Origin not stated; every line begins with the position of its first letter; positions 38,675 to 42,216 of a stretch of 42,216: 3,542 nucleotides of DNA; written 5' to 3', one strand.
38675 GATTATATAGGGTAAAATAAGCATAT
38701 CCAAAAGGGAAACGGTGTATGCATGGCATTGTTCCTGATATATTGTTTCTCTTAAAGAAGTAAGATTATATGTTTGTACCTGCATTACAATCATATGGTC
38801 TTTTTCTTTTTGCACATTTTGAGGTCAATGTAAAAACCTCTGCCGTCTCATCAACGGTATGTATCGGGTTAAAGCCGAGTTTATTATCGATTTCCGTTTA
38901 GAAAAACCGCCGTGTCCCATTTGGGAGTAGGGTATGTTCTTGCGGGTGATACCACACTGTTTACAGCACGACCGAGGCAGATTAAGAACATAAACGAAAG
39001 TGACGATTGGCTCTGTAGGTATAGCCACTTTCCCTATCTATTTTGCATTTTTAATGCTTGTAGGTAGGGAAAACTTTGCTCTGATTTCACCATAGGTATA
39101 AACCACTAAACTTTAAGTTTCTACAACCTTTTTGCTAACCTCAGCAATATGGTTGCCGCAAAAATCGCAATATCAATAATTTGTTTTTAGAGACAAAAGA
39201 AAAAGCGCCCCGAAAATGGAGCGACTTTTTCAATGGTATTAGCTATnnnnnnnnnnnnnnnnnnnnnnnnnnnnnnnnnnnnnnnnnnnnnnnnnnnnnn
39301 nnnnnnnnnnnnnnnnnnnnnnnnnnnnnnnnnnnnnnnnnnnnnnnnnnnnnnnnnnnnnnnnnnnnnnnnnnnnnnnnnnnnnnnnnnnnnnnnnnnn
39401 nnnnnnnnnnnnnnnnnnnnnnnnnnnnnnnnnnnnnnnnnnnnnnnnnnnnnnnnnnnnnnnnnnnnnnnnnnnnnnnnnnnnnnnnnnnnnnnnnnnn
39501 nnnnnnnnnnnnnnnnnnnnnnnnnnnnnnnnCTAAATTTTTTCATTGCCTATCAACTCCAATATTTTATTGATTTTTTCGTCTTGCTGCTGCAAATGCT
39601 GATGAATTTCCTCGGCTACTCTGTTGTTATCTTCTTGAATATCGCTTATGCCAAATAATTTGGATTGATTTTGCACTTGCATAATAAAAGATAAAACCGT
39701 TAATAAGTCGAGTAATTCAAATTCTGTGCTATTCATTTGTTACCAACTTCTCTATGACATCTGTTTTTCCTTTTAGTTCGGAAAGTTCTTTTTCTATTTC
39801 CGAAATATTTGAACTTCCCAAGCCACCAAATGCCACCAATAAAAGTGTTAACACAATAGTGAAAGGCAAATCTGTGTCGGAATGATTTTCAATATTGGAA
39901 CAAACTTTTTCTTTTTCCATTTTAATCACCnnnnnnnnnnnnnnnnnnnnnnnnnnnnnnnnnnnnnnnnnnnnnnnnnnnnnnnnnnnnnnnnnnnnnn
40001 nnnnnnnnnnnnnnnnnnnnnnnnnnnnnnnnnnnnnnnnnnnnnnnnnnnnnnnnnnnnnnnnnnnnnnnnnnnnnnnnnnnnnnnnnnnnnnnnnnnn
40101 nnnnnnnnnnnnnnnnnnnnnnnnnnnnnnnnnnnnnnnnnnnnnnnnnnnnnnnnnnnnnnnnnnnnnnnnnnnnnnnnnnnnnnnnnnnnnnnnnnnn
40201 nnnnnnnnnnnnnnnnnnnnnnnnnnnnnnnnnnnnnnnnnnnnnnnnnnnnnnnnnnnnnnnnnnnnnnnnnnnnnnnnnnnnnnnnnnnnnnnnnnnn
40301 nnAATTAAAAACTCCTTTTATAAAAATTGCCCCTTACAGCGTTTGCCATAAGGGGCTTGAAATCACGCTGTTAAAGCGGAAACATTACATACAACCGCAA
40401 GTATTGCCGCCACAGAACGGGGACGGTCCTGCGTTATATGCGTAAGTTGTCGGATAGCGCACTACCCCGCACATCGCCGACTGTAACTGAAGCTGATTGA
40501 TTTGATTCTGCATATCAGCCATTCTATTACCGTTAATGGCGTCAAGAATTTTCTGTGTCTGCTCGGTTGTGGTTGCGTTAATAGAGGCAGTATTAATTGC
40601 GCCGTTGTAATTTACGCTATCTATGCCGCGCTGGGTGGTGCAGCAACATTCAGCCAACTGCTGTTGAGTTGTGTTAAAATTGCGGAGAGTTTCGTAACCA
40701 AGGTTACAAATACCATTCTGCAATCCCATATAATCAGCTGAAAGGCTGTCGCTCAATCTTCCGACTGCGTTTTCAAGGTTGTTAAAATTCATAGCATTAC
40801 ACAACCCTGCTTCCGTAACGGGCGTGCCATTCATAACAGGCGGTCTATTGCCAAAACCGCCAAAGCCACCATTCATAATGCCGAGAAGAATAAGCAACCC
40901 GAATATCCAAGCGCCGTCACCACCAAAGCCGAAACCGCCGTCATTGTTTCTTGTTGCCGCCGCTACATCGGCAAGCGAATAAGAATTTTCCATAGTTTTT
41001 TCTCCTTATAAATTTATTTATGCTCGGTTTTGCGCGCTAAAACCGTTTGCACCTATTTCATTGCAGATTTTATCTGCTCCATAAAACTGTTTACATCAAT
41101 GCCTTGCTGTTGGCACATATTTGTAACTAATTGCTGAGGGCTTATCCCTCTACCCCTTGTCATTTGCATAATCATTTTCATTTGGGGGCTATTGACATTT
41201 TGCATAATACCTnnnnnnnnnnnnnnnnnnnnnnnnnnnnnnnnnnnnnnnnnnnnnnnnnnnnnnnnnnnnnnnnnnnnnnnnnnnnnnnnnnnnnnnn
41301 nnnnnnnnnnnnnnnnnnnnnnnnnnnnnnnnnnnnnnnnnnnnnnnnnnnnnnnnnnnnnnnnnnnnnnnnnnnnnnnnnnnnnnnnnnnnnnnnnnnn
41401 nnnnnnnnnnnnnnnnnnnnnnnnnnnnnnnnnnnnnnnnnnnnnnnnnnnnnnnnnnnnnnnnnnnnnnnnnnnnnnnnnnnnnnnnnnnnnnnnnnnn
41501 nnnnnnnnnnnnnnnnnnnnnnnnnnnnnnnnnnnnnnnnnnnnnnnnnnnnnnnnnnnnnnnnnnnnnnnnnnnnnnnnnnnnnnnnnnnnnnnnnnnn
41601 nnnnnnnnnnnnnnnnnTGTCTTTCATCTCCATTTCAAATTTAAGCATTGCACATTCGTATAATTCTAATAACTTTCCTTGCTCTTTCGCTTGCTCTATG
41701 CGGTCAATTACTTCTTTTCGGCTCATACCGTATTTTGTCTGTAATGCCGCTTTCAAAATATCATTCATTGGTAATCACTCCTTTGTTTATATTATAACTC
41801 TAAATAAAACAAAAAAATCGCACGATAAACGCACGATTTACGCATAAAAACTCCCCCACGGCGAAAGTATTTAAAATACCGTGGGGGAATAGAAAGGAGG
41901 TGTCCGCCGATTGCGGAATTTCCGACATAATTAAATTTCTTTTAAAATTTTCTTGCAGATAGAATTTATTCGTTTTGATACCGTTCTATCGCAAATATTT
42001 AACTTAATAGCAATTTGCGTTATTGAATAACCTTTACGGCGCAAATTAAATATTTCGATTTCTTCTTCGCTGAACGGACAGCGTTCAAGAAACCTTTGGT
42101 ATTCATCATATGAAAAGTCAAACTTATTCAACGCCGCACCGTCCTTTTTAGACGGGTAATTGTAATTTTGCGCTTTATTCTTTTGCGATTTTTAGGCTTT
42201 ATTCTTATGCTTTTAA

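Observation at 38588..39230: ORF-free 0.5-kb unit with its own consensus promoter, back-to-back with the early promoter where a repressor gene would be expected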

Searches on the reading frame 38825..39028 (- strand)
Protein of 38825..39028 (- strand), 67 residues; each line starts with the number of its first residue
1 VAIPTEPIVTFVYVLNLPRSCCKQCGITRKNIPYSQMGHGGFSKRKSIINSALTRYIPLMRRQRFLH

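Call 33: search_protein_families(library=pfam, proteins=[window:38825-39028:-], max_evalue=1)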
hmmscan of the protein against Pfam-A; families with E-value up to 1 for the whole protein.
window:38825-39028:- (67 aa): 0 families

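Call 34: search_protein_families(library=phrogs, proteins=[window:38825-39028:-], max_evalue=1)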
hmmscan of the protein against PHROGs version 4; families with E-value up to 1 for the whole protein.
window:38825-39028:- (67 aa): 1 family
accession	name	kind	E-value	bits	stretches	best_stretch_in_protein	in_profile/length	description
phrog_6008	-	unknown function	0.23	12.8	1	31-58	15-42/65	-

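Call 41: search_protein_representatives(protein=window:38825-39028:-)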
Query: 67 residues. Proteins with E-value up to 0.001 (for the whole library): 2; up to 1e-10: 0; up to 1e-30: 0. The best 2 are listed.
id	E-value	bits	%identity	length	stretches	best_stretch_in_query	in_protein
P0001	2.3e-10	56.7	100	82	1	37-67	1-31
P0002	5.4e-05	39.7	50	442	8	14-34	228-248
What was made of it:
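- The 67-aa ORF has no real homologue among 1.84 billion representative proteins (call 41).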

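Call 54: find_encoding_contigs(protein=P0001, flank=1500, max_places=10)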
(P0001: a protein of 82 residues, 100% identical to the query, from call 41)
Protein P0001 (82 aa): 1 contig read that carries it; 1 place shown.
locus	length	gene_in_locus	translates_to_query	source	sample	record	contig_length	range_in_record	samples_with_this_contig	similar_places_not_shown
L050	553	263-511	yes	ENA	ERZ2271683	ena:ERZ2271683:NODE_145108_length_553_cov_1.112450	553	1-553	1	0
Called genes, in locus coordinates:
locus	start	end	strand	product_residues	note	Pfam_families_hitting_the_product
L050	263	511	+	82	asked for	-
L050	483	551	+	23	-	?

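Call 57: list_cluster_members(proteins=[P0010, P0001])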
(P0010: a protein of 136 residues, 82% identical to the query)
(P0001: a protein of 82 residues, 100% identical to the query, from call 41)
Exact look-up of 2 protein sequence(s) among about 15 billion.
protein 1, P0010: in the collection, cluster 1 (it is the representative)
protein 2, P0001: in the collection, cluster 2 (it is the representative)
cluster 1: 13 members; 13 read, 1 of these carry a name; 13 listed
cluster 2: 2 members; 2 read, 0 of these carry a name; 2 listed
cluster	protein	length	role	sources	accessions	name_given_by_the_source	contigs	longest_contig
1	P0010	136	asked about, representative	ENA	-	-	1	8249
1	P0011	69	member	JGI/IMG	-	hypothetical protein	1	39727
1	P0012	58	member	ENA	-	-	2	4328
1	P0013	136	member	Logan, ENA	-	-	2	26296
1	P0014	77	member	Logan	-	-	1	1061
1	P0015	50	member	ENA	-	-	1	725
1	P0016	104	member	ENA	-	-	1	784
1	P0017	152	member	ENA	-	-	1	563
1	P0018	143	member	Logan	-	-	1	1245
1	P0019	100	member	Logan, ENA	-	-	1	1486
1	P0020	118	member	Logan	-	-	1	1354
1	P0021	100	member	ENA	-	-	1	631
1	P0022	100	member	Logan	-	-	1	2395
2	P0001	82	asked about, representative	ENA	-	-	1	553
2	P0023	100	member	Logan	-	-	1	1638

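Call 60: find_encoding_contigs(protein=P0018, flank=1500, max_places=5)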
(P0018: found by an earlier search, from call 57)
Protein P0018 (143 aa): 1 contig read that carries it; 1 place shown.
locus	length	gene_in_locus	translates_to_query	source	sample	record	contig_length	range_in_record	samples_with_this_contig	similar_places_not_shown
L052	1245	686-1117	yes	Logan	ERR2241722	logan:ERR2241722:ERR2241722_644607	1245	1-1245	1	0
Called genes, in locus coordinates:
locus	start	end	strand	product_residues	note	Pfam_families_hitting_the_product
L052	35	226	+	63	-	-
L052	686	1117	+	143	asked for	-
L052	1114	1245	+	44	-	?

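Call 61: find_encoding_contigs(protein=P0023, flank=1500, max_places=5)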
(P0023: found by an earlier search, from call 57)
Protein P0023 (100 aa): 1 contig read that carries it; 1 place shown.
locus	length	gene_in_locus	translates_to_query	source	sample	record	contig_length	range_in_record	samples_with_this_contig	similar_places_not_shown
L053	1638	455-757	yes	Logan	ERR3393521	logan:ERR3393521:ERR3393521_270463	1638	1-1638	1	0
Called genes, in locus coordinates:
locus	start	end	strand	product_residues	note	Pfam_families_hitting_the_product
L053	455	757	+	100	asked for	-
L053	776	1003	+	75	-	-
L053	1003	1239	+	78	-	-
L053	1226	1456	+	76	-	-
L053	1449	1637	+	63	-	?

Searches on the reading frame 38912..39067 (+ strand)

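Call 33: search_protein_families(library=pfam, proteins=[window:38912-39067:+], max_evalue=1)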
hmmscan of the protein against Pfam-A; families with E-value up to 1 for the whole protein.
window:38912-39067:+ (51 aa): 1 family
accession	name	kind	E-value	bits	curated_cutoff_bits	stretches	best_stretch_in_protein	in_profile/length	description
PF02963.22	EcoRI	-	0.22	11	22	1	20-44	127-151/257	Restriction endonuclease EcoRI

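Call 34: search_protein_families(library=phrogs, proteins=[window:38912-39067:+], max_evalue=1)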
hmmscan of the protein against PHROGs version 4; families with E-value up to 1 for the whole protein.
window:38912-39067:+ (51 aa): 0 families

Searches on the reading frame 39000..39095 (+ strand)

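Call 33: search_protein_families(library=pfam, proteins=[window:39000-39095:+], max_evalue=1)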
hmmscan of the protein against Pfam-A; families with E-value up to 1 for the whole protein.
window:39000-39095:+ (31 aa): 1 family
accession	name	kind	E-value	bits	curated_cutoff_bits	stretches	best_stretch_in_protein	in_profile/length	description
PF15061.11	DUF4538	-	0.087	13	27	1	3-17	14-28/57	Domain of unknown function (DUF4538)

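Call 34: search_protein_families(library=phrogs, proteins=[window:39000-39095:+], max_evalue=1)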
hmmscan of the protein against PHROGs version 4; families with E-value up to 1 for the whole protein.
window:39000-39095:+ (31 aa): 0 families

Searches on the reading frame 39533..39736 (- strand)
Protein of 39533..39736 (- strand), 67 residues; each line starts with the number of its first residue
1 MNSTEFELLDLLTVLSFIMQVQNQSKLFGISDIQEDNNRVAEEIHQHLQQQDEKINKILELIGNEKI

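Call 13: search_protein_families(library=pfam, proteins=[window:39533-39736:-], max_evalue=0.01)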
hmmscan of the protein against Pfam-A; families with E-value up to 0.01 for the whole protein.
window:39533-39736:- (67 aa): 1 family
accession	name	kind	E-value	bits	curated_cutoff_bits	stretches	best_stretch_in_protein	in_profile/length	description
PF25792.1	BREX_BrxC_helical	-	0.0071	17.1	27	1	26-61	11-46/123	BREX ATP-binding protein BrxC alpha helical domain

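Call 14: search_protein_families(library=phrogs, proteins=[window:39533-39736:-], max_evalue=0.01)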
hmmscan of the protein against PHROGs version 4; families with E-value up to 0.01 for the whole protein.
window:39533-39736:- (67 aa): 0 families

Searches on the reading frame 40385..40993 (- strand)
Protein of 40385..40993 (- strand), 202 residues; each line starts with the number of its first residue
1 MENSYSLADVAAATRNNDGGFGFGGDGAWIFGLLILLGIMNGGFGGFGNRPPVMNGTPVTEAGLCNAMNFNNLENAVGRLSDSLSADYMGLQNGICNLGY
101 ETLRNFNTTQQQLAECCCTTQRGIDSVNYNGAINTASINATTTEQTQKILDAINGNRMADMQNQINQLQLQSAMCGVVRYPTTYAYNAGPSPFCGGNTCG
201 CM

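Call 13: search_protein_families(library=pfam, proteins=[window:40385-40993:-], max_evalue=0.01)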
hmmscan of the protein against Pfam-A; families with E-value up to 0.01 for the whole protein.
window:40385-40993:- (202 aa): 0 families

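Call 14: search_protein_families(library=phrogs, proteins=[window:40385-40993:-], max_evalue=0.01)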
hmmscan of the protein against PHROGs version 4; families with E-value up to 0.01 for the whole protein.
window:40385-40993:- (202 aa): 1 family
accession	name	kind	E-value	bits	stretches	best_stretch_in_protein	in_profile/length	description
phrog_16490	-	unknown function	8.4e-20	72.6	1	10-172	15-196/286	-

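Call 23: search_dna_similar(query=window:40385-40993:-, collection=phages, mode=protein, max_rows=25)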
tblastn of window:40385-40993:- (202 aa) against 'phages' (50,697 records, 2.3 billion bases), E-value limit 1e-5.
Records with a match: 10; places in all: 10; records where one place covers at least 80% of the query: 0.
Best place of each record, by identity: 60-80% 1; <60% 9.
By first word of the organism name: Bacteriophage 5; Clostridium 4; bajarodcaudo 1.
By host as written in the record: - 5; Clostridium perfringens 2; Clostridium perfringens 2589 1; Clostridium perfringens 012 1; Peromyscus fraterculus 1.
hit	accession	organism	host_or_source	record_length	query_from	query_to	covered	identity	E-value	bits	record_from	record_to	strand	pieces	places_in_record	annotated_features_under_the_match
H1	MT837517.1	Bacteriophage sp.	human fecal samples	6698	115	190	38%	76.3%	1e-12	71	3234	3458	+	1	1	record has no annotation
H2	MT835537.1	Bacteriophage sp.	human fecal samples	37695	77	201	62%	38.8%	9e-18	86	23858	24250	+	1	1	record has no annotation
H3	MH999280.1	Clostridium phage CPD1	Clostridium perfringens 2589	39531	66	201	67%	32.9%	6e-12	69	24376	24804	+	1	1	hypothetical protein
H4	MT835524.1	Bacteriophage sp.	human fecal samples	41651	77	199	61%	33.8%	2e-13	74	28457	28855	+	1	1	record has no annotation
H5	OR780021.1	Clostridium phage XP41-N3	Clostridium perfringens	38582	66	171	52%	36.8%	1e-11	68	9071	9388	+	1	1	hypothetical protein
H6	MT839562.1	Bacteriophage sp.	human fecal samples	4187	59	169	55%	32.5%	3e-8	58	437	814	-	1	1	record has no annotation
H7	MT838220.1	Bacteriophage sp.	human fecal samples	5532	58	173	57%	27.8%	9e-6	51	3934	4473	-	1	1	record has no annotation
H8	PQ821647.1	Clostridium phage HMD-PC1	Clostridium perfringens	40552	70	124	27%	50.9%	1e-8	60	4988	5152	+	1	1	hypothetical protein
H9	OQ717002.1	Clostridium phage vB_CpeS-17DYC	Clostridium perfringens 012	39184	66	124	29%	45.8%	1e-7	57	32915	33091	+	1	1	hypothetical protein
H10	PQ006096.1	bajarodcaudo virus 5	Peromyscus fraterculus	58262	73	130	29%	44.9%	1e-7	57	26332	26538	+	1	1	hypothetical protein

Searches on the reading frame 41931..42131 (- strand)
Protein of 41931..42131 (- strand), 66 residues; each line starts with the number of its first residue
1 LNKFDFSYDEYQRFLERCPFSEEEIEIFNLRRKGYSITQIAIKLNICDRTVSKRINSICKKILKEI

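Call 22: search_protein_families(library=phrogs, proteins=[window:41931-42131:-], max_evalue=0.001)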
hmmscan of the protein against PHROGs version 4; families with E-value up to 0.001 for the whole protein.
window:41931-42131:- (66 aa): 7 families
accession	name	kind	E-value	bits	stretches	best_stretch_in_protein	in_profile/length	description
phrog_5767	-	transcription regulation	1.1e-06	29.2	1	11-64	281-334/393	sigma factor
phrog_3855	-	DNA, RNA and nucleotide metabolism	2.3e-05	25.8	1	21-58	66-103/115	HTH DNA binding protein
phrog_8340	-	unknown function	2.3e-05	25.6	1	7-62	80-135/152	-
phrog_1058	-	unknown function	3.7e-05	24.8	1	22-64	87-129/134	-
phrog_1190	-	transcription regulation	0.00013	22.8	1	19-65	111-158/167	RNA polymerase sigma factor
phrog_323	-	transcription regulation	0.0003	21.4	1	18-61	147-191/319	transcriptional regulator, D5-like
phrog_36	-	transcription regulation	0.00054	20.6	1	21-65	141-186/220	transcriptional regulator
